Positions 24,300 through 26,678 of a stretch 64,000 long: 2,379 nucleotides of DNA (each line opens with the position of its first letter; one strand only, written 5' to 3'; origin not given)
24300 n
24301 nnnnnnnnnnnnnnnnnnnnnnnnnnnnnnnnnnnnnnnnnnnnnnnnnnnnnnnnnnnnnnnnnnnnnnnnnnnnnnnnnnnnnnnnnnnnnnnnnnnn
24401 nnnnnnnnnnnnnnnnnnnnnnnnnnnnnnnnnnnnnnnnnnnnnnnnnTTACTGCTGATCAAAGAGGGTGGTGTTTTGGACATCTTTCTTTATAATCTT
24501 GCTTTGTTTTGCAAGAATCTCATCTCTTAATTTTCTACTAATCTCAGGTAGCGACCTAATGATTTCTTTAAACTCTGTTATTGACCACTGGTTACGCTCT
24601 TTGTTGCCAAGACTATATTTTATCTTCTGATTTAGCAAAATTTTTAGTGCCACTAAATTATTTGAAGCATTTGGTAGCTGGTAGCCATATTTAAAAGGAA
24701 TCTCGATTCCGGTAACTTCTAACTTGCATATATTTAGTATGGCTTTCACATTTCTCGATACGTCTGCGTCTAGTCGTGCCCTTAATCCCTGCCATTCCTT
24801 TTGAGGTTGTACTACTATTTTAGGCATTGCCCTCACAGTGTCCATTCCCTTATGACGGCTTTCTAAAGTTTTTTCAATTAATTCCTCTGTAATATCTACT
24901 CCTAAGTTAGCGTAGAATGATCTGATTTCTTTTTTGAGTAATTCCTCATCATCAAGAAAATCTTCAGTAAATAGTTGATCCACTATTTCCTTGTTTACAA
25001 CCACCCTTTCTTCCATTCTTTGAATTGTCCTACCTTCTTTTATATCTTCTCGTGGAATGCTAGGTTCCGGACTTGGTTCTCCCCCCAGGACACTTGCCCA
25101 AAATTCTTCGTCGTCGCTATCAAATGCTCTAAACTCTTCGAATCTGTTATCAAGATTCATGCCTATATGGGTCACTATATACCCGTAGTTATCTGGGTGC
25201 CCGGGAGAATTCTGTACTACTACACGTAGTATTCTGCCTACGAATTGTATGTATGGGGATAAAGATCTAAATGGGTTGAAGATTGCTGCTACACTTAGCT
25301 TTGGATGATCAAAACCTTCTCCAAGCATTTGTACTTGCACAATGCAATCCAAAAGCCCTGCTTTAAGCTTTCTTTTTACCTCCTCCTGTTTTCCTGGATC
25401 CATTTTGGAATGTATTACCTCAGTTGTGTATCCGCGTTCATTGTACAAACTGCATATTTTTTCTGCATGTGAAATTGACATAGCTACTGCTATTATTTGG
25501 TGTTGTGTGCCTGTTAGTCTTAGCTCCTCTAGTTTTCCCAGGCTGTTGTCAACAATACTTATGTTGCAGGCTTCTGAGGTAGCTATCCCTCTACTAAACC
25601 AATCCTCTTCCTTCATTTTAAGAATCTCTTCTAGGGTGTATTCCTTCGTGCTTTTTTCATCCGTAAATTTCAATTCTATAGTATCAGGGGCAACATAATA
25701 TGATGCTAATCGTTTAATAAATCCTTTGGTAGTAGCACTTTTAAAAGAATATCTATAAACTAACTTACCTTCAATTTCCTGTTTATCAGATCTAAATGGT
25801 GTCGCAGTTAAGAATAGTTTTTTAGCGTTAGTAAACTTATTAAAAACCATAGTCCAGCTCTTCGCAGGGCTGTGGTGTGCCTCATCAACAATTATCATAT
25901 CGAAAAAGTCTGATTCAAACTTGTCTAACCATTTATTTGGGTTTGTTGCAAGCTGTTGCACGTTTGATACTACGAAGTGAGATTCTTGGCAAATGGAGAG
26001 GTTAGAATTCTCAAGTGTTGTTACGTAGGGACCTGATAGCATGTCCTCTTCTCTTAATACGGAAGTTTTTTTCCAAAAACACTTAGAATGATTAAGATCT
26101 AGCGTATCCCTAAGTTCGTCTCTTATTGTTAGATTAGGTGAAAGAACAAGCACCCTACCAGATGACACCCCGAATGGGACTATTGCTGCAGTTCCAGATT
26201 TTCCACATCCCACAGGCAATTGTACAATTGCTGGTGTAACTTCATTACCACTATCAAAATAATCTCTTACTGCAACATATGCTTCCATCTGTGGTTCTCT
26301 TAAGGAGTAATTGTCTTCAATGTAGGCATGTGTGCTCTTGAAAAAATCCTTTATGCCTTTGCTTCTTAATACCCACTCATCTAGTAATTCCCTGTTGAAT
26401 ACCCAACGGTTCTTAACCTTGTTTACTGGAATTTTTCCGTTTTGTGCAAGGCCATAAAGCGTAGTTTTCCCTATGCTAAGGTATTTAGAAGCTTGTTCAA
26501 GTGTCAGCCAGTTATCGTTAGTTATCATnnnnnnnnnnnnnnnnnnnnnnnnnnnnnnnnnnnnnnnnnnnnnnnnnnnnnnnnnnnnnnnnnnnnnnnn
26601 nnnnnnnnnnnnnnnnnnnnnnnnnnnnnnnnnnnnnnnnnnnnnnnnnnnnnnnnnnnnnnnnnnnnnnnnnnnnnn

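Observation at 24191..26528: HTH-DEAH helicase plus overlapping zinc-ribbon protein: candidate uncharacterised two-gene defence module beside the Type I RM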

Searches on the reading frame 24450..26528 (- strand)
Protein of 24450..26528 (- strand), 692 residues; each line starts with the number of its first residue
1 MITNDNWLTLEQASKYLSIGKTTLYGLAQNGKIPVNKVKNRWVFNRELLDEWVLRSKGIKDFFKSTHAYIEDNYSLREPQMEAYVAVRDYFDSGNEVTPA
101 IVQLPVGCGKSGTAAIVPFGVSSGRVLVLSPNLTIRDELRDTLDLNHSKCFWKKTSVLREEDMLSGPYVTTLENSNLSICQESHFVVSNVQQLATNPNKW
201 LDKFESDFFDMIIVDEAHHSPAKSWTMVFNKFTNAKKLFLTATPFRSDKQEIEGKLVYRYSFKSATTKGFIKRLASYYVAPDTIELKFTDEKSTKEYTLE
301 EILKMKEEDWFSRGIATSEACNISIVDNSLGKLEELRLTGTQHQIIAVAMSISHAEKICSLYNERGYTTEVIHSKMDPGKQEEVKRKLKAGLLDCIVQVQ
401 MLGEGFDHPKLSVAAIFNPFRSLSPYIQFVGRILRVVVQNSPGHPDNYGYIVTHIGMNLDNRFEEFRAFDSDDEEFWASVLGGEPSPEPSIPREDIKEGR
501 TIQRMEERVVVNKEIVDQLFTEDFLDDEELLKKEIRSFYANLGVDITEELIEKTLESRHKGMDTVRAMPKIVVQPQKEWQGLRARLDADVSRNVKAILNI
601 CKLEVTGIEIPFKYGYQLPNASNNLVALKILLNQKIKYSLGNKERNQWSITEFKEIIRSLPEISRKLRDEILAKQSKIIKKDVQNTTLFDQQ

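Call 7: search_protein_families(library=pfam, proteins=[window:24450-26528:-], max_evalue=1)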
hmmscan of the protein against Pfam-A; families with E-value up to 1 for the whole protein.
window:24450-26528:- (692 aa): 9 families
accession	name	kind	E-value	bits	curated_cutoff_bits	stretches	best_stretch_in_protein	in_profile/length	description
PF04851.21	ResIII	-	2.5e-24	86.5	22.5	1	74-246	2-164/164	Type III restriction enzyme, res subunit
PF00271.37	Helicase_C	-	5.3e-14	52.8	23.5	1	333-436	6-109/110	Helicase conserved C-terminal domain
PF12728.13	HTH_17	-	5e-12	46.3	27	1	7-55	1-49/51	Helix-turn-helix domain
PF00270.35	DEAD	-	1.1e-05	25.7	26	1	100-247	17-162/167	DEAD/DEAH box helicase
PF18766.7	SWI2_SNF2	-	2.2e-05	24.7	26.7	1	180-292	90-203/221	SWI2/SNF2 ATPase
PF00176.29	SNF2-rel_dom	-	0.0097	15.5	24.9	1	200-253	120-172/290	SNF2-related domain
PF07652.20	Flavi_DEAD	-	0.063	13.7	21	1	189-245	76-137/148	Flavivirus DEAD domain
PF07244.20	POTRA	-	0.098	13.8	21.3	0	287-313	7-33/79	Surface antigen variable number repeat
PF23147.2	GDH2_N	-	0.11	13.1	27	1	514-545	10-40/65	NAD-dependent glutamate dehydrogenase, N-terminal domain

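Call 8: search_protein_families(library=padloc, proteins=[window:24450-26528:-], max_evalue=1)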
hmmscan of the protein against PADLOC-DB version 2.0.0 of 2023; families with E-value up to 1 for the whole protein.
window:24450-26528:- (692 aa): 16 families
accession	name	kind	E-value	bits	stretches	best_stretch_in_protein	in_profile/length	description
PDLC02707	PbeA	-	4.5e-18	63.2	1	72-436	249-617/672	PbeA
PDLC02704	PbeA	-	1.9e-15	54.4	1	173-437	350-632/682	PbeA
PDLC03659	mREase_IV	-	1.5e-12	44.2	1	184-437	314-554/945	Type IV methyl-directed restriction enzyme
PDLC03658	mREase_IV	-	9.1e-12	41.5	1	184-436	313-545/953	Type IV methyl-directed restriction enzyme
PDLC03049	REase_I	-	7.1e-10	35.5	1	197-279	273-358/807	Type I restriction enzyme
PDLC02706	PbeA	-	7.4e-09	32.7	2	182-298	370-492/722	PbeA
PDLC04133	mad1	-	1.6e-06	26.3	1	4-53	2-51/60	mads_1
PDLC03047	REase_I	-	1.4e-05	21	1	200-437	448-704/1107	Type I restriction enzyme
PDLC02864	DpdF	-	2e-05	21.6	1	274-433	165-325/610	DpdF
PDLC02870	DpdF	-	7.1e-05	19.5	1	344-433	228-317/534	DpdF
PDLC03928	PsyrT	-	0.0001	18.7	1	350-433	249-332/689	-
PDLC01439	typeIV_DinG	-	0.0028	14.4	1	73-144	13-79/575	CAS-IV-A; associated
PDLC01323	Cas3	-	0.0029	15.4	1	185-292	89-197/294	CAS-I-D; effector_G3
PDLC02865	DpdF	-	0.0042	12.7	1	345-435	980-1069/1499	DpdF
PDLC02861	DpdF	-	0.0073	12.6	1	349-433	246-330/611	DpdF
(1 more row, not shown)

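Call 9: search_protein_families(library=ncbifam, proteins=[window:24450-26528:-], max_evalue=1)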
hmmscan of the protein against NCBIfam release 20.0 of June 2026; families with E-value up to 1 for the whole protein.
window:24450-26528:- (692 aa): 20 families
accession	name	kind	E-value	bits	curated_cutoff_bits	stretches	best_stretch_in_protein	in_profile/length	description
NF053632.1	heli_RadD_YejH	equivalog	1.4e-18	66.6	720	1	74-437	1-343/573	DNA repair helicase RadD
NF046051.1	restrict_EcoAI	equivalog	1e-14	54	550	1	190-436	254-514/768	EcoAI/FtnUII family type I restriction enzme subunit R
NF047737.1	antiphage_MADS1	equivalog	4.9e-13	49.1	80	1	5-53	1-49/49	methylation-associated defense system helix-turn-helix domain-containing protein MAD1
TIGR04095.1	dnd_restrict_1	equivalog_domain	3.4e-11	42.8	600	1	198-436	125-383/451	DNA phosphorothioation system restriction enzyme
TIGR00631.1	uvrb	equivalog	6.8e-11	41.1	750.1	1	341-436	442-542/658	excinuclease ABC subunit UvrB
NF003673.1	PRK05298.1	equivalog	4e-10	38.7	743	1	341-436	442-542/653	excinuclease ABC subunit UvrB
TIGR01764.1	excise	domain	1.3e-09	38.3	28.8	1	7-53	1-47/49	excisionase family DNA-binding protein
TIGR00603.1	rad25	subfamily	0.0014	16.9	328.7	1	177-250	346-419/734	DNA repair helicase rad25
TIGR00643.1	recG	equivalog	0.0039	16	659.4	1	366-436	482-553/629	ATP-dependent DNA helicase RecG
NF008521.0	PRK11448.1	equivalog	0.0041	15.2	729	1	231-271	582-620/1123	type I restriction-modification system endonuclease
NF053631.1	RNA_helic_CshA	equivalog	0.005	15.8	646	1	358-433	253-328/434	degradosome RNA helicase CshA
NF008279.0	PRK11057.1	equivalog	0.0061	15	1015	1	349-435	243-329/608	ATP-dependent DNA helicase RecQ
NF003426.0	PRK04914.1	equivalog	0.0066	14.7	576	1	181-244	247-316/959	RNA polymerase-associated protein RapA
TIGR01389.1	recQ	equivalog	0.014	13.9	640.2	1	281-433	164-315/591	DNA helicase RecQ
NF038317.1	DISARM_DrmD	equivalog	0.015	13.6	610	1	203-246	231-287/1021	DISARM system SNF2-like helicase DrmD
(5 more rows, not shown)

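Call 12: find_homologous_proteins(query=window:24450-26528:-)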
Query window:24450-26528:- (692 aa): 4319 proteins with E <= 0.001 among 8000 candidates; the best 120 are listed.
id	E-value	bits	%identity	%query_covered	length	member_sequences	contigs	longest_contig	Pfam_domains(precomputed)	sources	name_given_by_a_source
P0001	0.0e+0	1569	100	100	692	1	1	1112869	PF12728.14,PF00270.36,PF00271.38,PF04851.22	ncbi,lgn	ncbi:MAG: DEAD/DEAH box helicase family protein [Patescibacteria group bacterium]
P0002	6.0e-247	839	56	97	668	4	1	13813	PF12728.14,PF00270.36,PF00271.38,PF04851.22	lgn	-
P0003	2.3e-244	831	55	98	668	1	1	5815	PF12728.14,PF00270.36,PF18766.8,PF00271.38,PF04851.22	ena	-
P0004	3.4e-237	807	54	96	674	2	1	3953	PF12728.14,PF00270.36,PF18766.8,PF00271.38,PF04851.22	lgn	-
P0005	4.8e-237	807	54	97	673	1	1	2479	PF12728.14,PF00270.36,PF00271.38,PF04851.22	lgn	-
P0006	3.6e-235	800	54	97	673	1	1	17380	PF12728.14,PF00270.36,PF18766.8,PF00271.38,PF04851.22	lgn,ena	-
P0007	4.1e-235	800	54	97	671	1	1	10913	PF12728.14,PF00270.36,PF18766.8,PF00271.38,PF04851.22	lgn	-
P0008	6.1e-235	800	55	97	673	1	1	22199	PF12728.14,PF00270.36,PF00271.38,PF04851.22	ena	-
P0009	2.4e-234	798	56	97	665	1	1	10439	PF12728.14,PF00270.36,PF18766.8,PF00271.38,PF04851.22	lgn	-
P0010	2.9e-234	797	54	95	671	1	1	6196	PF12728.14,PF00270.36,PF18766.8,PF00271.38,PF04851.22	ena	-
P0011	4.0e-234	797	54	98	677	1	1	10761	PF12728.14,PF00270.36,PF18766.8,PF00271.38,PF04851.22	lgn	-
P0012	9.9e-234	796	54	98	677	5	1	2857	PF12728.14,PF00270.36,PF18766.8,PF00271.38,PF04851.22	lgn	-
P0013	2.4e-233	794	53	96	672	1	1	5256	PF12728.14,PF00270.36,PF00271.38,PF04851.22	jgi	jgi:DNA repair protein RadD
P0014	2.6e-233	794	53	96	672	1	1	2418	PF12728.14,PF00270.36,PF00271.38,PF04851.22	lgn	-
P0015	2.9e-233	794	55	96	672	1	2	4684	PF12728.14,PF00270.36,PF00271.38,PF04851.22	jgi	jgi:DNA repair protein RadD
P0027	5.2e-232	790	54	96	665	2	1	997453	PF12728.14,PF00270.36,PF00271.38,PF04851.22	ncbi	-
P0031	1.5e-231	788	53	97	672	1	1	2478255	PF12728.14,PF00270.36,PF00271.38,PF04851.22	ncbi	-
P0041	2.2e-230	785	53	96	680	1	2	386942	PF12728.14,PF00270.36,PF00271.38,PF04851.22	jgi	jgi:DNA repair protein RadD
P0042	2.4e-230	784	54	96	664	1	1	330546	PF12728.14,PF00270.36,PF18766.8,PF00271.38,PF04851.22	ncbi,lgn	-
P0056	4.7e-229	780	53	96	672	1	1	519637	PF12728.14,PF00270.36,PF00271.38,PF04851.22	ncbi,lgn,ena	-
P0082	8.5e-228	776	52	96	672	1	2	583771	PF12728.14,PF00271.38,PF04851.22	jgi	jgi:DNA repair protein RadD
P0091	3.3e-227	774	54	96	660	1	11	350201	PF12728.14,PF00270.36,PF18766.8,PF00271.38,PF04851.22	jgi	jgi:DNA repair protein RadD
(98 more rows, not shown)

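Call 13: search_solved_structures(query=window:24450-26528:-, max_evalue=0.01)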
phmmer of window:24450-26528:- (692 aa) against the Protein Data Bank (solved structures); distinct sequences matched with E-value up to 0.01: 23.
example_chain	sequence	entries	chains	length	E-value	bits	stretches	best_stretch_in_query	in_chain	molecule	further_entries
6p4f_A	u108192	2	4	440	5.9e-13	51.2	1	208-436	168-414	DNA-dependent ATPase XPBII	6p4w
5tnu_A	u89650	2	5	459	7.1e-13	51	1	208-436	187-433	DNA-dependent ATPase XPBII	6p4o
6p66_A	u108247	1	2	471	1.1e-10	43.7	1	208-436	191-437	DNA repair protein RAD25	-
2fwr_A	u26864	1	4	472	1.1e-10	43.7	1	208-436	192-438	DNA repair protein RAD25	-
6jde_B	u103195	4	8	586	2.6e-10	42.5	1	74-437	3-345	Putative DNA repair helicase RadD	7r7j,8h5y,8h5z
7clg_A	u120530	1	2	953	2.5e-08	35.9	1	184-436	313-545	Putative helicase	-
3h1t_A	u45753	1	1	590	2.7e-07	32.5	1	197-273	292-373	Type I site-specific restriction-modification system, R (Restriction) subunit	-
1c4o_A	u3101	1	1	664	4.1e-07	31.9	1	343-434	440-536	DNA NUCLEOTIDE EXCISION REPAIR ENZYME UVRB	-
1d2m_A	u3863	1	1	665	4.1e-07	31.9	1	343-434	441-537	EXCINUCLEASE ABC SUBUNIT B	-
9gy7_E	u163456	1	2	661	8.3e-07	30.9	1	326-437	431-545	UvrABC system protein B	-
9ga3_E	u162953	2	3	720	9.5e-06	27.4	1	330-437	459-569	UvrABC system protein B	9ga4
6o8h_A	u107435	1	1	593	3.1e-05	25.7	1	326-453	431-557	UvrABC system protein B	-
6o8g_A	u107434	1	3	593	3.8e-05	25.4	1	326-453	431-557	UvrABC system protein B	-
6o8e_A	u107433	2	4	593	3.9e-05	25.4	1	326-453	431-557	UvrABC system protein B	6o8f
1t5l_A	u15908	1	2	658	4.7e-05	25.1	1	326-453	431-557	UvrABC system protein B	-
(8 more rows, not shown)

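Call 15: find_related_loci(query=window:24450-26528:-, collection=genome_contigs, flank=8000)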
Query window:24450-26528:- (692 aa) in genome_contigs; peptide patterns used: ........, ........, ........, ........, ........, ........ (x = any residue, [..] = any of these).
33 stretches matched a pattern; 8 encode a relative of the query (tblastn E <= 1e-3); 8 distinct loci.
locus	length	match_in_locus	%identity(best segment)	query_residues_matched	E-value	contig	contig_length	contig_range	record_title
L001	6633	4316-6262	55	6-667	0e+0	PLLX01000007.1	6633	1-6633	MAG: Bacteroidales bacterium isolate fen_983 73.20120800_E3S.44_contig_63376, whole genome shotgun sequence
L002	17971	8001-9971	51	5-667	0e+0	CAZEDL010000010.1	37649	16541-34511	MAG TPA_asm: uncultured Gammaproteobacteria bacterium isolate SRP342105_co1_41 genome assembly, contig: NODE_1369_length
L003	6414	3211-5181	52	2-659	0e+0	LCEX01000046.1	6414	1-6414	MAG: Candidatus Gottesmanbacteria bacterium GW2011_GWC1_43_10 UV55_C0046, whole genome shotgun sequence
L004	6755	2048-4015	51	5-672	0e+0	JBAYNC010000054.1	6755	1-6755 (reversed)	MAG: Patescibacteria group bacterium isolate SO_2016_LW1_55 scaffold16766_LW64-88_2016, whole genome shotgun sequence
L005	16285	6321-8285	53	7-667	0e+0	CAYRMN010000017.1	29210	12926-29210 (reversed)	MAG TPA_asm: uncultured Gammaproteobacteria bacterium isolate SRP170004_co1_61 genome assembly, contig: NODE_2305_length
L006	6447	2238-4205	51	5-672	0e+0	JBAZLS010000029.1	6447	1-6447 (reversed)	MAG: Candidatus Paceibacterota bacterium isolate SO_2017_LW4_20 scaffold_23325_c1_LW137-91_2017, whole genome shotgun se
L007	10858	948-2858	54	7-656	0e+0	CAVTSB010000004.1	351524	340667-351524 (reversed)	MAG: uncultured Bacteroidales bacterium isolate MFD00905.bin.1.144 genome assembly, contig: contig_28716, whole genome s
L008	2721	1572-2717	54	5-388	8e-147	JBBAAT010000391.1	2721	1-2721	MAG: Bacteroidales bacterium isolate SO_2017_GW3_49 scaffold_17777_c1_OW296A_2017, whole genome shotgun sequence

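Call 17: find_encoding_contigs(protein=P0031, flank=10000, max_places=2)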
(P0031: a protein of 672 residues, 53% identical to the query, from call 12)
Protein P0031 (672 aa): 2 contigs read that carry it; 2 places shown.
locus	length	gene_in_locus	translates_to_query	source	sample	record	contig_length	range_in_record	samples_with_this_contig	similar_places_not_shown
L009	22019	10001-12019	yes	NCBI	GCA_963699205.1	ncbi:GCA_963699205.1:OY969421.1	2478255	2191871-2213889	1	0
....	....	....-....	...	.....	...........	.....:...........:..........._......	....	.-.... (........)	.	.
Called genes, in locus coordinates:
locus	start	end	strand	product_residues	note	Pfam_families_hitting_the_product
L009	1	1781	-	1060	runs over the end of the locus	PF02012:BNR (faint), PF13088:BNR_2 (faint), PF14870:PSII_BNR (faint), PF15902:Sortilin-Vps10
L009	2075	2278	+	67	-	-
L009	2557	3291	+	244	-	PF05988:DUF899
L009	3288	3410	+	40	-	-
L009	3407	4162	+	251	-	PF00106:adh_short, PF08659:KR, PF01370:Epimerase (weak), PF13561:adh_short_C2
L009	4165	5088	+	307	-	PF22029:PhyR_sigma2 (faint), PF04542:Sigma70_r2, PF08281:Sigma70_r4_2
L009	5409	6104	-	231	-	PF09365:DUF2461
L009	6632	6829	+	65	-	-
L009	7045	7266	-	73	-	PF13683:rve_3, PF13333:rve_2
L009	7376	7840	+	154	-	PF10502:Peptidase_S26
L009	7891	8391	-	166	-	-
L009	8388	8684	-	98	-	-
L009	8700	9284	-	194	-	PF13470:PIN_3, PF26343:VapC50_C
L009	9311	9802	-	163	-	PF12728:HTH_17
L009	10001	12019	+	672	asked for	PF12728:HTH_17, PF00270:DEAD (faint), PF04851:ResIII, PF00271:Helicase_C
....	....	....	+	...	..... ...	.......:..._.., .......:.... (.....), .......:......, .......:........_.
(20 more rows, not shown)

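Call 18: find_encoding_contigs(protein=P0027, flank=10000, max_places=2)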
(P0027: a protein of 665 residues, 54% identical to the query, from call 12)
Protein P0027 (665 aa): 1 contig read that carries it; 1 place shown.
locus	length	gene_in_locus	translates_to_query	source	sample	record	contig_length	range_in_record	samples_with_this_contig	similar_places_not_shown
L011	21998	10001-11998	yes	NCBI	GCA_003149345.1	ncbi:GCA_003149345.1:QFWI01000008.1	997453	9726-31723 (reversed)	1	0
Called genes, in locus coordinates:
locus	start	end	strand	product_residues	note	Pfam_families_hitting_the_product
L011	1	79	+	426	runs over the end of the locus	PF00464:SHMT, PF00155:Aminotran_1_2, PF01212:Beta_elim_lyase (weak)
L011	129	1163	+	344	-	PF00953:Glycos_transf_4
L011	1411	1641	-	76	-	PF14373:Imm_superinfect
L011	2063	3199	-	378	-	PF00589:Phage_integrase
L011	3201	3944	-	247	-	-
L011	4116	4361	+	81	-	PF12728:HTH_17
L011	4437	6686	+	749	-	PF08707:PriCT_2 (weak), PF19263:DUF5906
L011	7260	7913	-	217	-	-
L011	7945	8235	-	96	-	-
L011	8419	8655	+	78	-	PF12844:HTH_19, PF13560:HTH_31, PF01381:HTH_3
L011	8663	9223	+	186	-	-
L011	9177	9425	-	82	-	-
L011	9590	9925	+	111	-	PF12599:DUF3768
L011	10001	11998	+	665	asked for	PF12728:HTH_17, PF00270:DEAD, PF04851:ResIII, PF00271:Helicase_C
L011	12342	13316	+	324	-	-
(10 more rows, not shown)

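Call 19: find_encoding_contigs(protein=P0056, flank=10000, max_places=2)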
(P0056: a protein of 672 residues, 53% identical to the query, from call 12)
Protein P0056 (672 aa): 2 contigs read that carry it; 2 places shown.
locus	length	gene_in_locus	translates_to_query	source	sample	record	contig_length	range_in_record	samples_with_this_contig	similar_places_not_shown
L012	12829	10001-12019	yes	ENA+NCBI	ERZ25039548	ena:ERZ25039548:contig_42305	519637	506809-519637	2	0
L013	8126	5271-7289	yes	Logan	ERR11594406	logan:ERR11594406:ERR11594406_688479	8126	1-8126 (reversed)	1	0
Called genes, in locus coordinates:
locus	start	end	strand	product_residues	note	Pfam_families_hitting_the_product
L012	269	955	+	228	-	PF09250:Prim-Pol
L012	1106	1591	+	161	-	-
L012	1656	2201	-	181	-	-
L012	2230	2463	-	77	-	-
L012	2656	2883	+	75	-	-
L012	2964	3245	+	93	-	-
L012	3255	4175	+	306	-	PF02899:Phage_int_SAM_1, PF00589:Phage_integrase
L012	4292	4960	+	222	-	PF23913:DUF7255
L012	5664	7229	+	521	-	-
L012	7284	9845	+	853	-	PF13091:PLDc_2 (faint)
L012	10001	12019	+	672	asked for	PF12728:HTH_17, PF00270:DEAD (weak), PF04851:ResIII, PF00271:Helicase_C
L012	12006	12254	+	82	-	-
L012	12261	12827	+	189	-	?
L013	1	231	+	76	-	?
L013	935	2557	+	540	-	-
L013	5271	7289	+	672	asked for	PF12728:HTH_17, PF00270:DEAD (weak), PF04851:ResIII, PF00271:Helicase_C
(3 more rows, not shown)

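Call 31: search_dna_similar(query=window:24450-26528:-, collection=plasmids, mode=protein, max_rows=25)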
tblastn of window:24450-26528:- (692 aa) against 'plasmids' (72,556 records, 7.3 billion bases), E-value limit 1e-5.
Records with a match: 372; places in all: 388; records where one place covers at least 80% of the query: 25.
Best place of each record, by identity: <60% 372.
By first word of the organism name: Escherichia 64; Pseudomonas 36; Klebsiella 17; Rhizobium 10; Bacillus 10; Nostoc 10; Salmonella 8; Streptomyces 8; Acinetobacter 7; Picosynechococcus 6; and 109 more.
By predicted mobility (MOB-suite, as given by PLSDB): non-mobilizable 182; conjugative 129; mobilizable 61.
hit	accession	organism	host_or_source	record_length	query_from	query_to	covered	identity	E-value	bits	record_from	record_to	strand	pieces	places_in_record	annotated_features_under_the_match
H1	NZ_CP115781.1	Paracoccus aerodenitrificans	cell culture,sediment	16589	5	654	94%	53.2%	0e+0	711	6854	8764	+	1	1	DEAD/DEAH box helicase family protein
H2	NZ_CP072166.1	Rhizobium sp. B21/90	Himalayan blackberry,cell culture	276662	1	667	96%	50.9%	0e+0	690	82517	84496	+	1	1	DEAD/DEAH box helicase family protein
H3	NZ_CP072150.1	Rhizobium sp. K1/93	Himalayan blackberry,cell culture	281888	1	667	96%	50.9%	0e+0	689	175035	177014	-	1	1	DEAD/DEAH box helicase family protein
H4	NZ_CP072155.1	Rhizobium sp. K15/93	Himalayan blackberry,cell culture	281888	1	667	96%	50.9%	0e+0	689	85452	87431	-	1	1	DEAD/DEAH box helicase family protein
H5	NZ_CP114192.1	Aminobacter sp. NyZ550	-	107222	1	663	96%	49.5%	0e+0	678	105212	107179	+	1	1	none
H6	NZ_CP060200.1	Aminobacter sp. MDW-2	cell culture,soil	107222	1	663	96%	49.5%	0e+0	677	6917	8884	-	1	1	DEAD/DEAH box helicase family protein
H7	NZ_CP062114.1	Aminobacter sp. SR38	bacterial pure culture,soil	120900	1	663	96%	49.5%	0e+0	677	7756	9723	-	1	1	DEAD/DEAH box helicase family protein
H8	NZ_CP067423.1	Skermanella sp. TT6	Homo sapiens,single cell,skin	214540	1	663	96%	49.5%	0e+0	677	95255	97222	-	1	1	DEAD/DEAH box helicase family protein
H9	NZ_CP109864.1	Paracoccus aminovorans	bacteria,human fecal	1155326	1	675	98%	40.2%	2e-149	487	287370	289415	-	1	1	record has no annotation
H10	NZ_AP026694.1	Rhodococcus qingshengii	cruid oil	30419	1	671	97%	40.4%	1e-153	500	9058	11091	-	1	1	DEAD/DEAH box helicase family protein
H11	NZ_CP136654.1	Rhodococcus qingshengii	cell culture,soil from Antarctica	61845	1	671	97%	40.1%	2e-152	496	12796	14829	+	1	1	DEAD/DEAH box helicase family protein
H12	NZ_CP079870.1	Mycobacterium sp. SMC-4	Homo sapiens,sputum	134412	2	671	97%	40.0%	3e-149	487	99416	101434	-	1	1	DEAD/DEAH box helicase family protein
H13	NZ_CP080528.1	Mesorhizobium sp. AR07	Oxytropis sp.,Cell culture,root nodule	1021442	1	671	97%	39.5%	3e-141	464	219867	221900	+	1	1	record has no annotation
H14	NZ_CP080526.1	Mesorhizobium sp. AR07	Oxytropis sp.,Cell culture,root nodule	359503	1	671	97%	38.9%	8e-141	462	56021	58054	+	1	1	DEAD/DEAH box helicase family protein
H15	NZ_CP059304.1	Acinetobacter baumannii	Homo sapiens,blood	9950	61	671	88%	34.6%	1e-92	322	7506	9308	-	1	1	DEAD/DEAH box helicase family protein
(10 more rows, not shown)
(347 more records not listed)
